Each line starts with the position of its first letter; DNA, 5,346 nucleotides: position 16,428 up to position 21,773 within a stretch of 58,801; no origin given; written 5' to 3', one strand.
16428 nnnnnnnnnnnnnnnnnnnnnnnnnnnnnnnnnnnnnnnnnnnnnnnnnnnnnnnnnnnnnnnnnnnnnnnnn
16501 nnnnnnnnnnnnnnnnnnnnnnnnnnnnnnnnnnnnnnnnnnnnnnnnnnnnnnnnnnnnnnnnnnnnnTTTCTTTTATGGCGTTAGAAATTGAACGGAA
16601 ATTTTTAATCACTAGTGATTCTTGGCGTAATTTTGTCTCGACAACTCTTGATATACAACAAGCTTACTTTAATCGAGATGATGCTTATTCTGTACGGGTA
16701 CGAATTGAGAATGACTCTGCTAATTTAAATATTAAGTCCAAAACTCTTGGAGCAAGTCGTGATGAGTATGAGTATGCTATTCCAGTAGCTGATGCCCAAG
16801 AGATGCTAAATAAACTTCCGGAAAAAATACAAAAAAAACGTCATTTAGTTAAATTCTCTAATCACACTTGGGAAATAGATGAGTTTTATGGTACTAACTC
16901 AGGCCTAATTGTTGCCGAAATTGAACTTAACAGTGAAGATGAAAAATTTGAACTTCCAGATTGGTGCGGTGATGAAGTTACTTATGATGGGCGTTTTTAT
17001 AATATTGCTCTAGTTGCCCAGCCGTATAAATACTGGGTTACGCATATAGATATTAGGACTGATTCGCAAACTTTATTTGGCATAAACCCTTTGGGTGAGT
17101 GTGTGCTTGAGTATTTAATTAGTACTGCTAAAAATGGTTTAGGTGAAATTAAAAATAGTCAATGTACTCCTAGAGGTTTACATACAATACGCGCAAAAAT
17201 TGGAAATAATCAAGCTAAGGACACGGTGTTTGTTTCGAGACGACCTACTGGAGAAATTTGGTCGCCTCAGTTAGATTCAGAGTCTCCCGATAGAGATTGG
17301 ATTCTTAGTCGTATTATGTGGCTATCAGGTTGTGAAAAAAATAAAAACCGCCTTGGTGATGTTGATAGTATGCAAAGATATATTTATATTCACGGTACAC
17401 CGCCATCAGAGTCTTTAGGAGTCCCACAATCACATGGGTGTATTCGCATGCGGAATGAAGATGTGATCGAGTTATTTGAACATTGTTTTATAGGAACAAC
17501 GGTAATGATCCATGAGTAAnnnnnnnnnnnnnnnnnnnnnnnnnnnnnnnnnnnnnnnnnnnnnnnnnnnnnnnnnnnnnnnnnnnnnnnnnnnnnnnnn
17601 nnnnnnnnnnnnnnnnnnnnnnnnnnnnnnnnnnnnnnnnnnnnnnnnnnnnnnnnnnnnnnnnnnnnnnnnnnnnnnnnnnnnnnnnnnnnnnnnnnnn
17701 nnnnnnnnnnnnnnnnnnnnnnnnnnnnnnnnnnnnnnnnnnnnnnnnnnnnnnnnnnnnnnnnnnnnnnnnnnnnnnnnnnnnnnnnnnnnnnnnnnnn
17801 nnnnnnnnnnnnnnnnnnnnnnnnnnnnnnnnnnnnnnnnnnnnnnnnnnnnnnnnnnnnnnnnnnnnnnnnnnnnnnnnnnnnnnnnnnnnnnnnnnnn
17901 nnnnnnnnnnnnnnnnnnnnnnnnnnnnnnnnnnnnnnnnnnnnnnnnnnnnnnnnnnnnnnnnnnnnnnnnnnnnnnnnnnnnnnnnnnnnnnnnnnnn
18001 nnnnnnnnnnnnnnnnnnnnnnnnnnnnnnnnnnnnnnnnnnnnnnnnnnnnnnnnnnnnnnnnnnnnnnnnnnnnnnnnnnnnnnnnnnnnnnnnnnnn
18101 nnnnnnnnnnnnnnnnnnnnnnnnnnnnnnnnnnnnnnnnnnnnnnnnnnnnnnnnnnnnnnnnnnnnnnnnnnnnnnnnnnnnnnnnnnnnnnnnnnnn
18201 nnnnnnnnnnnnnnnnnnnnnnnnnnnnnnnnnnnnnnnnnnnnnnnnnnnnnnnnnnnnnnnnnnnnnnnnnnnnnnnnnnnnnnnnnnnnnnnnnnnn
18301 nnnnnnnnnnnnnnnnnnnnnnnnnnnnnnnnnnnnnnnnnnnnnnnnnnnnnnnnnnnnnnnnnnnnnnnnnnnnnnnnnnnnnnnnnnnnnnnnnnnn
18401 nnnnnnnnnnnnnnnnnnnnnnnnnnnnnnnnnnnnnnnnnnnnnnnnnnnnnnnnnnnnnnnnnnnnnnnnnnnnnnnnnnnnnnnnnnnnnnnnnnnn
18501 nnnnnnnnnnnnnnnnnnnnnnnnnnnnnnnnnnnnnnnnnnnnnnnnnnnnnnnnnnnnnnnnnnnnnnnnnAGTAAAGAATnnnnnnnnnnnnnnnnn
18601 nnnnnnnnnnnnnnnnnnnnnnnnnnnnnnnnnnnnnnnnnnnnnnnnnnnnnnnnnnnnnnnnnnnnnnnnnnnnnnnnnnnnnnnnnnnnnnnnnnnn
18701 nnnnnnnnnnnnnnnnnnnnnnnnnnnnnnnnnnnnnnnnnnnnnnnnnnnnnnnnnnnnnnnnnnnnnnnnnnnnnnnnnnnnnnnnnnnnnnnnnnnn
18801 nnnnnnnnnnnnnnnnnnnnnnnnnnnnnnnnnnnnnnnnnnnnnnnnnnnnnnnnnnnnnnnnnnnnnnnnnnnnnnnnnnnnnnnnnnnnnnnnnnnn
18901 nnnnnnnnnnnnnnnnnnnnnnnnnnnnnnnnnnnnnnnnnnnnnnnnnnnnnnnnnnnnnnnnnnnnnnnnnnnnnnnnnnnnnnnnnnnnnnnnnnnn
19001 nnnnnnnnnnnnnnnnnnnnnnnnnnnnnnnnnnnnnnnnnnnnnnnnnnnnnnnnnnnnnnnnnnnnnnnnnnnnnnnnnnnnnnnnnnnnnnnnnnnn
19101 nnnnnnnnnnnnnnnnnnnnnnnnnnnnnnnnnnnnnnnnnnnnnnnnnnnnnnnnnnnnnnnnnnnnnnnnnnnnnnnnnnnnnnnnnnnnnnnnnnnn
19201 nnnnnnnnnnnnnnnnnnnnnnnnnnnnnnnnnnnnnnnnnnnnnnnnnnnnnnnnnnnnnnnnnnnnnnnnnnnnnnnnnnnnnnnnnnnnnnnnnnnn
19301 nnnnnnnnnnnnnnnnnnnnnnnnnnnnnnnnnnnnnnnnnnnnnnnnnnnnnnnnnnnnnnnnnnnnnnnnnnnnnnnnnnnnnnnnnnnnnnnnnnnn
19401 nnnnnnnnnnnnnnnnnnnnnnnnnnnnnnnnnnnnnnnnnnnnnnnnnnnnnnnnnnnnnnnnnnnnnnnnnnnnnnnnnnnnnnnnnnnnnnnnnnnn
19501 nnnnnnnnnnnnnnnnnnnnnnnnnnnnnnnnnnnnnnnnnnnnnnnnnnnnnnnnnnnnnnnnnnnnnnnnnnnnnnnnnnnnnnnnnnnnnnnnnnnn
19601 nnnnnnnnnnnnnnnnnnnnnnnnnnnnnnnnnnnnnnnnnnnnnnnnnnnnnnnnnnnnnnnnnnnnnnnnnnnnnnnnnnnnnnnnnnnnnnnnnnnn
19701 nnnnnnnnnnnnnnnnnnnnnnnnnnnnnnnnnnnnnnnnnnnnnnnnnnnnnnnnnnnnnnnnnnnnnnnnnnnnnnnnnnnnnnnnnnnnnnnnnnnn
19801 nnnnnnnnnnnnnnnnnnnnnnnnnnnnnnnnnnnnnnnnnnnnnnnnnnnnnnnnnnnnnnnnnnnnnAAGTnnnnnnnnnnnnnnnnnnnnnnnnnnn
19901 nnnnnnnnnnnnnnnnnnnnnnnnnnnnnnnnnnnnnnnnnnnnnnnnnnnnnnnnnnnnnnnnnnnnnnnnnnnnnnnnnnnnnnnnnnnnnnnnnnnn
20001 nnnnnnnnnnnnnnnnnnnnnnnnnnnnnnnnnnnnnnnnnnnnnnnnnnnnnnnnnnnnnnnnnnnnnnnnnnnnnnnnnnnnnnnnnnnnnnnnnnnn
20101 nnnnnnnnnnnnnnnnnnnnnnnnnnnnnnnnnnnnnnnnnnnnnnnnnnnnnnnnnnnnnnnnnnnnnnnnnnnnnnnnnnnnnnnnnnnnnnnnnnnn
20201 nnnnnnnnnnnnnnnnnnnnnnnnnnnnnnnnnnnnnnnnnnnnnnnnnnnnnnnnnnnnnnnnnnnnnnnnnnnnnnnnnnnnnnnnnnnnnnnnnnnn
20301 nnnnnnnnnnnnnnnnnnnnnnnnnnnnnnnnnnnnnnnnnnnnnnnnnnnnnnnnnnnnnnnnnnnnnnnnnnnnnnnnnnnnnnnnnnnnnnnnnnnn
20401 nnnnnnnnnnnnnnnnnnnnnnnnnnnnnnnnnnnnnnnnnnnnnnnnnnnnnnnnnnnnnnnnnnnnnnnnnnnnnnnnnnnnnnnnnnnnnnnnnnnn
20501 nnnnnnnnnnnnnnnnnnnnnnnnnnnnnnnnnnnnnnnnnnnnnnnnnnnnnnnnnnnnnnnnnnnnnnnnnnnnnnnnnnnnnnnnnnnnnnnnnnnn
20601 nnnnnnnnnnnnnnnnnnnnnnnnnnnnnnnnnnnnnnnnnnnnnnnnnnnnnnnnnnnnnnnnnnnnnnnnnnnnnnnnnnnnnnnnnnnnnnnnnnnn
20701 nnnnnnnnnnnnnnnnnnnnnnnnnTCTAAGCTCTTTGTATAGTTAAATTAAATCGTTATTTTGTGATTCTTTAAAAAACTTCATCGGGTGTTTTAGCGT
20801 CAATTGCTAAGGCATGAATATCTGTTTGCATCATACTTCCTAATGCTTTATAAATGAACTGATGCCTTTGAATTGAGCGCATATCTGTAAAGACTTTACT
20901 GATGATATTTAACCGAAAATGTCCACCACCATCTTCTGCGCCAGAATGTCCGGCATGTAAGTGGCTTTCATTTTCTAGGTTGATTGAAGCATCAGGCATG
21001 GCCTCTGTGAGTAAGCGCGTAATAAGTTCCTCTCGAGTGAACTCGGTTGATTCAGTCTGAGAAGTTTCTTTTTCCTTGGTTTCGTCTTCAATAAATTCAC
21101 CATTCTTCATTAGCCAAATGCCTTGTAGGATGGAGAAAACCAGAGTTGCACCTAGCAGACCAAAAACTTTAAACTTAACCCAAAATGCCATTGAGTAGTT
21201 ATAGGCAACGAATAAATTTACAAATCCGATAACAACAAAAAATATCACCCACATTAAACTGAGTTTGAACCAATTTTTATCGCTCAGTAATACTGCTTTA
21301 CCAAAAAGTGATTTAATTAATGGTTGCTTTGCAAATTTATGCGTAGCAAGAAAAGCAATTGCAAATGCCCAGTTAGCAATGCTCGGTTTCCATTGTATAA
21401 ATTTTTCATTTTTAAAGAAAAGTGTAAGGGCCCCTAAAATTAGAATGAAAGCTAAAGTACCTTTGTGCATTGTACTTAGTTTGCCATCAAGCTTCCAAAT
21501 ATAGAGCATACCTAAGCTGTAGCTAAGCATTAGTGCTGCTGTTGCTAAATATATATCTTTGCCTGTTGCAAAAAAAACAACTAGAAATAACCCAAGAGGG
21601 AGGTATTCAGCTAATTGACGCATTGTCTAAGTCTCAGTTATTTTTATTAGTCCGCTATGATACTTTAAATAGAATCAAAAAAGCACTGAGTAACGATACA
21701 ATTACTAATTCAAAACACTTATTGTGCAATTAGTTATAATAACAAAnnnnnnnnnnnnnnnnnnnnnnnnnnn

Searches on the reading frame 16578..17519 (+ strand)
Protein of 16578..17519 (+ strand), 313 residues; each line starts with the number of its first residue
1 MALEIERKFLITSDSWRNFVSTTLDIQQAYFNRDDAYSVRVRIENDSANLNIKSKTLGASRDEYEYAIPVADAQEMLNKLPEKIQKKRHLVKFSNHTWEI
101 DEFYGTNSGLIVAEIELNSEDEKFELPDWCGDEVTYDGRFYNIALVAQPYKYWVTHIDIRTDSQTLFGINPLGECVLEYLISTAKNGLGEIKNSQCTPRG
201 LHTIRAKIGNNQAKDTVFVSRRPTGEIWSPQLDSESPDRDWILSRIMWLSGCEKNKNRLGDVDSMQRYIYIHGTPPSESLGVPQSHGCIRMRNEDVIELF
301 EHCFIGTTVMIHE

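Call 44: search_protein_families(library=pfam, proteins=[window:16578-17519:+], max_evalue=0.00001)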
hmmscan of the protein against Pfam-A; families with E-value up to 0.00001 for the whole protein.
window:16578-17519:+ (313 aa): 2 families
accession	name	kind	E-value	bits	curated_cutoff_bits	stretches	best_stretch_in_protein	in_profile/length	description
PF03734.19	YkuD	-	1e-20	75.2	23.4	1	156-311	3-146/146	L,D-transpeptidase catalytic domain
PF01928.26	CYTH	-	5.7e-15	56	23.2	1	3-134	2-172/179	CYTH domain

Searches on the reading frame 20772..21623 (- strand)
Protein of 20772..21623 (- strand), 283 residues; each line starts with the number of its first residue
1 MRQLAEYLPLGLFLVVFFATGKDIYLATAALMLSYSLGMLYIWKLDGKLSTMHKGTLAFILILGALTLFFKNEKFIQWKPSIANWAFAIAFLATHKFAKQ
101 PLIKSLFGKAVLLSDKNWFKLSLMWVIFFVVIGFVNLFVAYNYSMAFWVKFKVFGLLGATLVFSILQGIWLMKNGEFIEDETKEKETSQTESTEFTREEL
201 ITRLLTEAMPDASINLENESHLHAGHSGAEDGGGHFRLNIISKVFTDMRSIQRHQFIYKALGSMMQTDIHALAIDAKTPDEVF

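Call 19: search_protein_families(library=ncbifam, proteins=[window:20772-21623:-], max_evalue=0.00001)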
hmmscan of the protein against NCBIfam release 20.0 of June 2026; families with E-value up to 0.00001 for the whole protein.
window:20772-21623:- (283 aa): 7 families
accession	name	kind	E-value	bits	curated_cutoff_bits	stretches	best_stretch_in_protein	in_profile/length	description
NF001325.0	PRK00259.1-3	equivalog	2.6e-44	151.7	180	1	1-173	1-171/177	septation protein A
TIGR00997.1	ispZ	equivalog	9.6e-42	143.2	165.2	1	1-174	1-172/178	septation protein IspZ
NF001324.0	PRK00259.1-2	equivalog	2.5e-39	135.6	187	1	1-174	1-171/181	septation protein A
NF001326.0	PRK00259.1-4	equivalog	3.4e-37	128.6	277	1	1-173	1-171/179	septation protein A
NF001327.0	PRK00259.1-5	equivalog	2.1e-35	122.6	327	1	22-175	34-186/197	septation protein A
NF001323.0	PRK00259.1-1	equivalog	7.6e-34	117.1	196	1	4-183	14-194/198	septation protein A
NF008638.0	PRK11628.1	equivalog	2.7e-10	40.3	137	1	204-280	10-83/105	transcriptional regulator BolA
